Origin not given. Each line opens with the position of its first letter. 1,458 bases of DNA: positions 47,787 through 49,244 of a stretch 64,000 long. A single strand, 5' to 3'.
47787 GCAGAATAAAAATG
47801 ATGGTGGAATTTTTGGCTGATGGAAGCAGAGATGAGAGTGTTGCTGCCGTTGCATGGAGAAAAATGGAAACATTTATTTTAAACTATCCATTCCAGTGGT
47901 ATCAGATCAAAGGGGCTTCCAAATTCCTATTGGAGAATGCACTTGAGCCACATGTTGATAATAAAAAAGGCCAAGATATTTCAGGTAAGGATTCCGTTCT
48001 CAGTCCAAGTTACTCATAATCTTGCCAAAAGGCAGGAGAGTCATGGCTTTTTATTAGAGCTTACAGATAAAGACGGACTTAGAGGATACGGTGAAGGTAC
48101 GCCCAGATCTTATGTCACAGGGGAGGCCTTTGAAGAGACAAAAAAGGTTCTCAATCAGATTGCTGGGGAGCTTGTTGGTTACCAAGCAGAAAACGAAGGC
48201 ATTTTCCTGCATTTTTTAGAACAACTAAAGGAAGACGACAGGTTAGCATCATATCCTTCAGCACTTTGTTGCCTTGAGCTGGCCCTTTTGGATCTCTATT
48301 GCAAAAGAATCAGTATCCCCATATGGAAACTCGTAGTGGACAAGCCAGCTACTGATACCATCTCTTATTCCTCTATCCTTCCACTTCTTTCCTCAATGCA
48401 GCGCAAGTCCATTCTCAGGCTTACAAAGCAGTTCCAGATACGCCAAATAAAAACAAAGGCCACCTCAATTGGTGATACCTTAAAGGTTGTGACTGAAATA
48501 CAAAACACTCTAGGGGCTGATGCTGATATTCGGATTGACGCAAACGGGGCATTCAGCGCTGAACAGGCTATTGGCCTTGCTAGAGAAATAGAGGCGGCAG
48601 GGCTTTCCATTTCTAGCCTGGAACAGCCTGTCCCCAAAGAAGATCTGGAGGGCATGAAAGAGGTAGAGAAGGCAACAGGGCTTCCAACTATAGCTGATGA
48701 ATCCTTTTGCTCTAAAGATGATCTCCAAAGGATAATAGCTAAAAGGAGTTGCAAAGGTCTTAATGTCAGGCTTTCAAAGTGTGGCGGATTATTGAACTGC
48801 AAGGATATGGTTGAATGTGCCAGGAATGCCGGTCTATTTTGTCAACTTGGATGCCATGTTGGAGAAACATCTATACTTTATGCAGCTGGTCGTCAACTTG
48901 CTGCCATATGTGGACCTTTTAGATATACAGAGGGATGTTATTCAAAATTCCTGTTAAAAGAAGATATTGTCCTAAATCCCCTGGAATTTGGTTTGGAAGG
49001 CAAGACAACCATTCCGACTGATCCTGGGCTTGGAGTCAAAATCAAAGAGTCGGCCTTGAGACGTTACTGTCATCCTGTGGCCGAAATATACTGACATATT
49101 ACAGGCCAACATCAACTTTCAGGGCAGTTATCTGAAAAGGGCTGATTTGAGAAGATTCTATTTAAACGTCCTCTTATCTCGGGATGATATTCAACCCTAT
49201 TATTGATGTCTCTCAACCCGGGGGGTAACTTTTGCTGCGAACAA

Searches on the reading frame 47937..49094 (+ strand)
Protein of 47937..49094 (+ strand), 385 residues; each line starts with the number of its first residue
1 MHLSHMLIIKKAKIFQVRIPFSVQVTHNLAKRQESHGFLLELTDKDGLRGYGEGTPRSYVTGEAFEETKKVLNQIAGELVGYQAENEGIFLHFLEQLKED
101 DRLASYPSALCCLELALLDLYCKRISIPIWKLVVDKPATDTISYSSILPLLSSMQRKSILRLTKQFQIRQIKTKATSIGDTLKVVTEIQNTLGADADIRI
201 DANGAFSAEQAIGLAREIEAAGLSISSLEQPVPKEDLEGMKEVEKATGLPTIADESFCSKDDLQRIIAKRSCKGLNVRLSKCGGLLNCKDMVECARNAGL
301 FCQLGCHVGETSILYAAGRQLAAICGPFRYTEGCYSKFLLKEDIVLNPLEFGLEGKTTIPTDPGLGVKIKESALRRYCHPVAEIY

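Call 3: search_protein_families(library=pfam, proteins=[window:47937-49094:+], max_evalue=0.01)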
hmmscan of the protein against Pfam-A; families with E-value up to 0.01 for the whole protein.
window:47937-49094:+ (385 aa): 5 families
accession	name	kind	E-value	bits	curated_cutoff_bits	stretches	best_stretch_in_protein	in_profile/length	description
PF13378.12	MR_MLE_C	-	6.9e-40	137.5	29.4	1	163-372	10-218/219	Enolase C-terminal domain-like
PF02746.21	MR_MLE_N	-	2.1e-07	31.6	22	1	25-133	16-116/117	Mandelate racemase / muconate lactonizing enzyme, N-terminal domain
PF21508.2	MenC_N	-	0.00052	20.5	27.3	1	10-79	2-70/94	MenC, N-terminal domain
PF00113.28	Enolase_C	-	0.0045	16.7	21.5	1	203-336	130-265/296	Enolase, C-terminal TIM barrel domain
PF07476.17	MAAL_C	-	0.0072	16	27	0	245-314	136-205/249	Methylaspartate ammonia-lyase C-terminus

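Call 5: search_protein_families(library=ncbifam, proteins=[window:47937-49094:+], max_evalue=0.01)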
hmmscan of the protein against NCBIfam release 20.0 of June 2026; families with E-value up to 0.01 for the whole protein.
window:47937-49094:+ (385 aa): 19 families
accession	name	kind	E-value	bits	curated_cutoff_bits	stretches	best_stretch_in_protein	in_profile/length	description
TIGR02534.1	mucon_cyclo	subfamily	4.8e-38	131.2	334.95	1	29-377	21-365/368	muconate/chloromuconate family cycloisomerase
NF041118.1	A_G_epim_Thtga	equivalog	2.6e-32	112.3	500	1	13-343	11-326/341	L-Ala-D/L-Glu epimerase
TIGR01927.1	menC_gam_Gplu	equivalog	6.4e-23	81.5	130.55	1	19-325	5-282/307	o-succinylbenzoate synthase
TIGR01928.1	menC_lowGC_arch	equivalog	7.1e-23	81.1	200.65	1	15-313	1-288/325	o-succinylbenzoate synthase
NF040790.2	glucon_galact_dh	equivalog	4.1e-22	78.5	750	2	176-377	172-369/390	bifunctional D-gluconate/D-galactonate dehydratase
NF042940.1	racemase_DgcA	equivalog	4.8e-22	78.6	400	1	30-323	19-286/323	N-acetyl-D-Glu racemase DgcA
NF010624.0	PRK14017.1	equivalog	3.1e-17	62.7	311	1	106-377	79-360/382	galactonate dehydratase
NF011708.0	PRK15129.1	equivalog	3.5e-16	59.1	343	1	11-314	3-283/321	L-Ala-D/L-Glu epimerase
NF002782.0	PRK02901.1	equivalog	1.7e-14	53.6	288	1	134-349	71-281/328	o-succinylbenzoate synthase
NF040866.1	AraD_Arch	equivalog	1.8e-14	53.5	650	1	108-377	102-369/372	arabinonate dehydratase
NF002739.0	PRK02714.1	equivalog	3.8e-14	52.9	259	1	20-268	15-237/320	o-succinylbenzoate synthase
NF043002.1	HProlDhtase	equivalog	9.6e-14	51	500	1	41-372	37-357/366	cis-3-hydroxy-L-proline dehydratase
NF003473.0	PRK05105.1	equivalog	2.7e-12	46.4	236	1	9-308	3-274/331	o-succinylbenzoate synthase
NF047820.1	TalGalacDh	equivalog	5.2e-12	45.4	500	1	40-374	41-361/371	L-talarate/galactarate dehydratase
NF043051.1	ManoateDhtManD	equivalog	3.7e-11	42.5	550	1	182-379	192-385/403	D-mannonate dehydratase ManD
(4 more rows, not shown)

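Call 15: search_solved_structures(query=window:47937-49094:+, max_evalue=1e-10, show_alignments=2)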
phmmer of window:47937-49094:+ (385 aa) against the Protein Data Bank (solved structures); distinct sequences matched with E-value up to 1e-10: 43.
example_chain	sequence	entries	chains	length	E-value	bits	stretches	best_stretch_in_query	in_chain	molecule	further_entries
1jpm_A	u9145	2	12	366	1.8e-30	109.4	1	27-367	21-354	L-Ala-D/L-Glu Epimerase | similar to chloromuconate cycloisomerase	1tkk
3jva_A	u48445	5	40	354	2e-30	109.3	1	19-324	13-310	Dipeptide Epimerase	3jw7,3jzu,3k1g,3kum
2p88_A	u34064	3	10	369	8.1e-29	104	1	13-374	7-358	Mandelate racemase/muconate lactonizing enzyme family protein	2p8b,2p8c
3my9_A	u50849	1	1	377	1.1e-28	103.5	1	7-380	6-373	Muconate cycloisomerase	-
2zad_A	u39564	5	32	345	2e-27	99.4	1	20-345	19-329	Muconate cycloisomerase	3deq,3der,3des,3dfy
3s5s_A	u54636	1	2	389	4.3e-27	98.3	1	33-333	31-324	Mandelate racemase/muconate lactonizing enzyme family protein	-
2qde_A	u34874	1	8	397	4.9e-27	98.1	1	11-380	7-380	Mandelate racemase/muconate lactonizing enzyme family protein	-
3r0k_A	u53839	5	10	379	3.9e-26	95.2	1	18-317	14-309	Enzyme of enolase superfamily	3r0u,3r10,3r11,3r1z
3i4k_A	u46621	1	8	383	1.1e-24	90.4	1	31-375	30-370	Muconate lactonizing enzyme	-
3rit_A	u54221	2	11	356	3.5e-23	85.5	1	33-367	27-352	Dipeptide epimerase | Putative chloromuconate cycloisomerase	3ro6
3bjs_A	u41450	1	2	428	1.1e-20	77.2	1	15-377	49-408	Mandelate racemase/muconate lactonizing enzyme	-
3i6e_A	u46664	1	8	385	4.4e-20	75.3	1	24-377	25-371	Muconate cycloisomerase I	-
3i6t_A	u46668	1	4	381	4.8e-20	75.1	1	14-378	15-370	Muconate cycloisomerase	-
3u9i_A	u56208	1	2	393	3.3e-19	72.4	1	37-338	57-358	Mandelate racemase/muconate lactonizing enzyme, C-terminal domain protein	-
3q45_A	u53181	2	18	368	1.3e-18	70.4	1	33-371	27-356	Mandelate racemase/muconate lactonizing enzyme family; possible chloromuconate cycloisomer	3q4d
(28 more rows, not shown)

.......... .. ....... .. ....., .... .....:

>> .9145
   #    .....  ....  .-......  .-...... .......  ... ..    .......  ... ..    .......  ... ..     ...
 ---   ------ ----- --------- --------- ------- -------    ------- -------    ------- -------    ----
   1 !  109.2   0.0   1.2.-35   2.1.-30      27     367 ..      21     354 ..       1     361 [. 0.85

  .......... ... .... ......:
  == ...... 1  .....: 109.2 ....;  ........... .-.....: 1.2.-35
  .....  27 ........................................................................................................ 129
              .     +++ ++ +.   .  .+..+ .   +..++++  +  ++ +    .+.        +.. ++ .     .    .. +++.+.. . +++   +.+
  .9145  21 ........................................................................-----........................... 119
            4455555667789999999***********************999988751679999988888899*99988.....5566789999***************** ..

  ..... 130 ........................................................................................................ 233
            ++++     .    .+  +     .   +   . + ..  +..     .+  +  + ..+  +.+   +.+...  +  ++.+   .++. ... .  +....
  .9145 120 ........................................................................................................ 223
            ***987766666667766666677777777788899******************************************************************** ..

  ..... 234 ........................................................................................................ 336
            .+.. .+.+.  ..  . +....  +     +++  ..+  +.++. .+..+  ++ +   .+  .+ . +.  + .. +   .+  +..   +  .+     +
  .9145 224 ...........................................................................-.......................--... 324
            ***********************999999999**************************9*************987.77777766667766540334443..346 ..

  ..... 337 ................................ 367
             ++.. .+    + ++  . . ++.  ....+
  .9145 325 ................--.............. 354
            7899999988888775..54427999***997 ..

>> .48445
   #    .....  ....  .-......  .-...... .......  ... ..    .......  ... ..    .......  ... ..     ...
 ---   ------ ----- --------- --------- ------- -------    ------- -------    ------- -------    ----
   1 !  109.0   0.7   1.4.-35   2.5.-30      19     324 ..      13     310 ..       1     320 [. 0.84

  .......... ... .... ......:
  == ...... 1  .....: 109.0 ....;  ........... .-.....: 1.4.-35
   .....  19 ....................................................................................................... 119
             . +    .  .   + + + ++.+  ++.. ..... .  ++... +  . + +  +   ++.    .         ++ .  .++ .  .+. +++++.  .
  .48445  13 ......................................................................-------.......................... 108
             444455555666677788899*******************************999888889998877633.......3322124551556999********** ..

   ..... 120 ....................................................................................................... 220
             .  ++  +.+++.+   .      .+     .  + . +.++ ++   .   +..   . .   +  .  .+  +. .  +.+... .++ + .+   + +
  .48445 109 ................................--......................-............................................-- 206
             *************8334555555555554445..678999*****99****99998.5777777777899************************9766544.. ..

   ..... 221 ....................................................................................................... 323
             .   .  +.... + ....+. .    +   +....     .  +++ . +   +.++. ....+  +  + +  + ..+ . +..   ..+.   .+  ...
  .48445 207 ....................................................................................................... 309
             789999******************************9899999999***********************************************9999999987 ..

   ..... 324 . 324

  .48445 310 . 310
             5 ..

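Call 48: search_solved_structures(query=A3, max_evalue=1e-15, show_alignments=4)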
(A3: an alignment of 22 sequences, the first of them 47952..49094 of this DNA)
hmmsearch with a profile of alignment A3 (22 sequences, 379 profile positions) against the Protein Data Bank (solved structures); distinct sequences matched with E-value up to 1e-15: 115 (the best 60 are shown).
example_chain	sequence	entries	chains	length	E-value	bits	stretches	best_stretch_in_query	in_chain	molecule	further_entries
3jva_A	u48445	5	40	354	4.3e-66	226.6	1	2-359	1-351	Dipeptide Epimerase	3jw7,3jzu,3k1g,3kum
2p88_A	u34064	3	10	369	2.2e-62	214.4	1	2-372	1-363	Mandelate racemase/muconate lactonizing enzyme family protein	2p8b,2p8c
1jpm_A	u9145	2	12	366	5.1e-58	200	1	2-360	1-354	L-Ala-D/L-Glu Epimerase | similar to chloromuconate cycloisomerase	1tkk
3q45_A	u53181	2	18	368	2.7e-56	194.3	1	2-368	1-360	Mandelate racemase/muconate lactonizing enzyme family; possible chloromuconate cycloisomer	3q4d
3r0k_A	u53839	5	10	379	3.9e-49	170.8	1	4-316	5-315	Enzyme of enolase superfamily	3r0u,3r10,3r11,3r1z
3i4k_A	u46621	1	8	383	1e-46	162.8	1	12-373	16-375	Muconate lactonizing enzyme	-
3rit_A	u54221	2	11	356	1.2e-43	152.8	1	2-360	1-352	Dipeptide epimerase | Putative chloromuconate cycloisomerase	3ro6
3my9_A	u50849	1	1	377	6.7e-43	150.3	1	4-371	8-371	Muconate cycloisomerase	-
3ik4_A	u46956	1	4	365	2.1e-41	145.3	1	10-309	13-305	Mandelate racemase/muconate lactonizing protein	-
3i6e_A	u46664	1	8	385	3.5e-41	144.6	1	3-374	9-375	Muconate cycloisomerase I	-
2zad_A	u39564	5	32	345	7.4e-41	143.5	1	28-339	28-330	Muconate cycloisomerase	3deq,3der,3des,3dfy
3s5s_A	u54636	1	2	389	1.1e-40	143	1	3-325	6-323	Mandelate racemase/muconate lactonizing enzyme family protein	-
2qde_A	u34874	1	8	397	2.1e-40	142.1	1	2-371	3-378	Mandelate racemase/muconate lactonizing enzyme family protein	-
3i6t_A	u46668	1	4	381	9.9e-40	139.9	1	3-374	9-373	Muconate cycloisomerase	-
2chr_A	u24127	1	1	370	1.3e-39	139.4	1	2-372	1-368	CHLOROMUCONATE CYCLOISOMERASE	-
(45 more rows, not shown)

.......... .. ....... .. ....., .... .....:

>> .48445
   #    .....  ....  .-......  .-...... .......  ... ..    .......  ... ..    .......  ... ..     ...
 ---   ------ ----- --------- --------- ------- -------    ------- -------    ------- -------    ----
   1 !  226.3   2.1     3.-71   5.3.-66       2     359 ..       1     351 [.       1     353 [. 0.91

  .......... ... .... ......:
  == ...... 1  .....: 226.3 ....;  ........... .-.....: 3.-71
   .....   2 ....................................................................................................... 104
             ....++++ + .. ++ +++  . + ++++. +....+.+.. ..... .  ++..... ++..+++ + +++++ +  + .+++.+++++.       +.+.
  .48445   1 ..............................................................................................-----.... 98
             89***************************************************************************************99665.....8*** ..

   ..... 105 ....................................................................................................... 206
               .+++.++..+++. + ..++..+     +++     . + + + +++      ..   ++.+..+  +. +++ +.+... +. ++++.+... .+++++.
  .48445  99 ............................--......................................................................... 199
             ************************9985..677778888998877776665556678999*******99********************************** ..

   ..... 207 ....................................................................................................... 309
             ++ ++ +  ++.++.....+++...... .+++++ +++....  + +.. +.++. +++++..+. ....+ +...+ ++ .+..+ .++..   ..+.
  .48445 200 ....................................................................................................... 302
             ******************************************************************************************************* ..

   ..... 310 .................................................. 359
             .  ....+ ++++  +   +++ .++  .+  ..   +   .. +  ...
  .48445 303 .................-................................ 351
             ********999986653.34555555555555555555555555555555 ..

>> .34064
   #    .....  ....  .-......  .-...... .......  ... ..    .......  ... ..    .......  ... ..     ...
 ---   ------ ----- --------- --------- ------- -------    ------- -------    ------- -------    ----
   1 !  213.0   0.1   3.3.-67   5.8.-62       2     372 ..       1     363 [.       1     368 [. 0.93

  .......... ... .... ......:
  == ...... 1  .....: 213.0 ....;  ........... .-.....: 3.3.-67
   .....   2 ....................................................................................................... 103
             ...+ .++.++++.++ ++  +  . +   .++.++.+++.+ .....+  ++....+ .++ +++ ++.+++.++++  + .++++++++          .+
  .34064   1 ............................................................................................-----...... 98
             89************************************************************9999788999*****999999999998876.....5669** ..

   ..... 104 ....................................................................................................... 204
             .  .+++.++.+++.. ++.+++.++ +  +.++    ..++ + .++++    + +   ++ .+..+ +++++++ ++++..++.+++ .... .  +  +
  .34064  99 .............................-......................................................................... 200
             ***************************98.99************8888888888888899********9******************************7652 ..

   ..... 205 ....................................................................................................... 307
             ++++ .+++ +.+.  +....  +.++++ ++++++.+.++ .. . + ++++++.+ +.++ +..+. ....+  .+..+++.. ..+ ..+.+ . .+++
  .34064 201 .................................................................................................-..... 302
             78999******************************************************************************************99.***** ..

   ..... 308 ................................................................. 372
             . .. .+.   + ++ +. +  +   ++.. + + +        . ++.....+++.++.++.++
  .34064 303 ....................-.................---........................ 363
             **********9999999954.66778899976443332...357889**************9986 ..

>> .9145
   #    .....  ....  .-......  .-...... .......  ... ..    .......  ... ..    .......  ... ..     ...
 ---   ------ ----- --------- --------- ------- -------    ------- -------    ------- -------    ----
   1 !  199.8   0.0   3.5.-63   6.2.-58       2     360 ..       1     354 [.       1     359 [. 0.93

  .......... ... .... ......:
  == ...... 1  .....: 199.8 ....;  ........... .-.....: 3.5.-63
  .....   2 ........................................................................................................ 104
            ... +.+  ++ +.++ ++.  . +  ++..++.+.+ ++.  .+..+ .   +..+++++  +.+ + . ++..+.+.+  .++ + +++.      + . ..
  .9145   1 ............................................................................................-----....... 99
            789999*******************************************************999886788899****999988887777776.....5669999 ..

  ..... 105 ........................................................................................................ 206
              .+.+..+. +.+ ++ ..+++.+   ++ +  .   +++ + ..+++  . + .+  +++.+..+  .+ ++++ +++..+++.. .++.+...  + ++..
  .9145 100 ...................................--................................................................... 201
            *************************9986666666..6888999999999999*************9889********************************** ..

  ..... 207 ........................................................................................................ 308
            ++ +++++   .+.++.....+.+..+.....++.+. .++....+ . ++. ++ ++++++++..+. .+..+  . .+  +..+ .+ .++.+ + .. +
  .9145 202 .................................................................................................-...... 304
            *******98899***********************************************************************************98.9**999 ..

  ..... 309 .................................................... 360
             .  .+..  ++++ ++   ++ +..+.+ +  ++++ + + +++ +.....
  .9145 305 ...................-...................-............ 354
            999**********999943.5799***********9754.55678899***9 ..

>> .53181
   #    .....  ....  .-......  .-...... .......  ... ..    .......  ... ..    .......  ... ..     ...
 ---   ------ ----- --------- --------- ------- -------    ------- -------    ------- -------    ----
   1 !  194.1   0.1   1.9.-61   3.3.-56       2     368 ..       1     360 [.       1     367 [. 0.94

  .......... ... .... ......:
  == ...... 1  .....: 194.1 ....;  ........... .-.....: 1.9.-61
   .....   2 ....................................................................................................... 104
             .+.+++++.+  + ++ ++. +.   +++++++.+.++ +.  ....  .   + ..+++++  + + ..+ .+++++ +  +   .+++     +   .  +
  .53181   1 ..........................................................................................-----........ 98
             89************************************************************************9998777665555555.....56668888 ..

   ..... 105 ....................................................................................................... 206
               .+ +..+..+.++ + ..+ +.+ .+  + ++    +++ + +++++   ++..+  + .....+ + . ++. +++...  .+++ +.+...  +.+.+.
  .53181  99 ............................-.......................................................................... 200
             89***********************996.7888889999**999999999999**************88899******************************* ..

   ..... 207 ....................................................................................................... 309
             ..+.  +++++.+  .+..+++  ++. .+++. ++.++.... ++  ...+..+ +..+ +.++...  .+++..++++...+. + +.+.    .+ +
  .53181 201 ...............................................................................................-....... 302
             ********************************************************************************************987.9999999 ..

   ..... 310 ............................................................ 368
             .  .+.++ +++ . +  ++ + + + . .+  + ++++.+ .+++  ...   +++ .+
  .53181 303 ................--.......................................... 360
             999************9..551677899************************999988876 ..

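Call 78: find_homologous_proteins(query=A3, max_evalue=1e-20)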
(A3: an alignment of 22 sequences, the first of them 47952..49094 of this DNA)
Query A3 (22 sequences) (380 aa, profile of the alignment): 833 proteins with E <= 1e-20 among 8000 candidates; the best 120 are listed.
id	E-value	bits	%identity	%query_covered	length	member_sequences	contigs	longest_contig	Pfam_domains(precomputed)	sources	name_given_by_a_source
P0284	8.3e-155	534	41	99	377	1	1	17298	PF13378.13,PF02746.22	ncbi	-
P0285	2.0e-153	529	40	99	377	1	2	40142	PF13378.13,PF02746.22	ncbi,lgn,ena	-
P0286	4.5e-152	524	40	97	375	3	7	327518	PF13378.13,PF02746.22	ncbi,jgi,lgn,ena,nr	ncbi:MAG: hypothetical protein JKY62_12795 [Desulfocapsa sp.]|nr:hypothetical protein [Desulfocapsa 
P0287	1.8e-150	519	43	97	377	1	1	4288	PF13378.13,PF02746.22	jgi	jgi:L-Ala-D/L-Glu epimerase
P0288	3.0e-150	518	51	97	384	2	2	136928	PF07476.18,PF13378.13,PF02746.22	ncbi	-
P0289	3.3e-150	518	40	97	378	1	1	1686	PF13378.13,PF02746.22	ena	-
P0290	5.5e-150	518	40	98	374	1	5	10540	PF13378.13,PF02746.22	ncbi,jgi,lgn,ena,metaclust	metaclust:\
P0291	1.9e-149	516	39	99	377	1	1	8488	PF13378.13,PF02746.22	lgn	-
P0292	6.2e-149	514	40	99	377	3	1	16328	PF13378.13,PF02746.22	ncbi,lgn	-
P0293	7.4e-149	514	41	97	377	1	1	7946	PF13378.13,PF02746.22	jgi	-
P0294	1.1e-148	513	57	99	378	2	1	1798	PF00113.29,PF07476.18,PF13378.13,PF02746.22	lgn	-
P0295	6.4e-148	511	41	97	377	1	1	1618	PF13378.13,PF02746.22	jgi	jgi:muconate cycloisomerase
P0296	5.0e-147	508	41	97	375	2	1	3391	PF13378.13,PF02746.22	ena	-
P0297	1.4e-146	506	38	97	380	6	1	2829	PF07476.18,PF13378.13,PF02746.22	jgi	jgi:L-alanine-DL-glutamate epimerase-like enolase superfamily enzyme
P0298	3.1e-146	505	41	98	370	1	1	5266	PF13378.13,PF02746.22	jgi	-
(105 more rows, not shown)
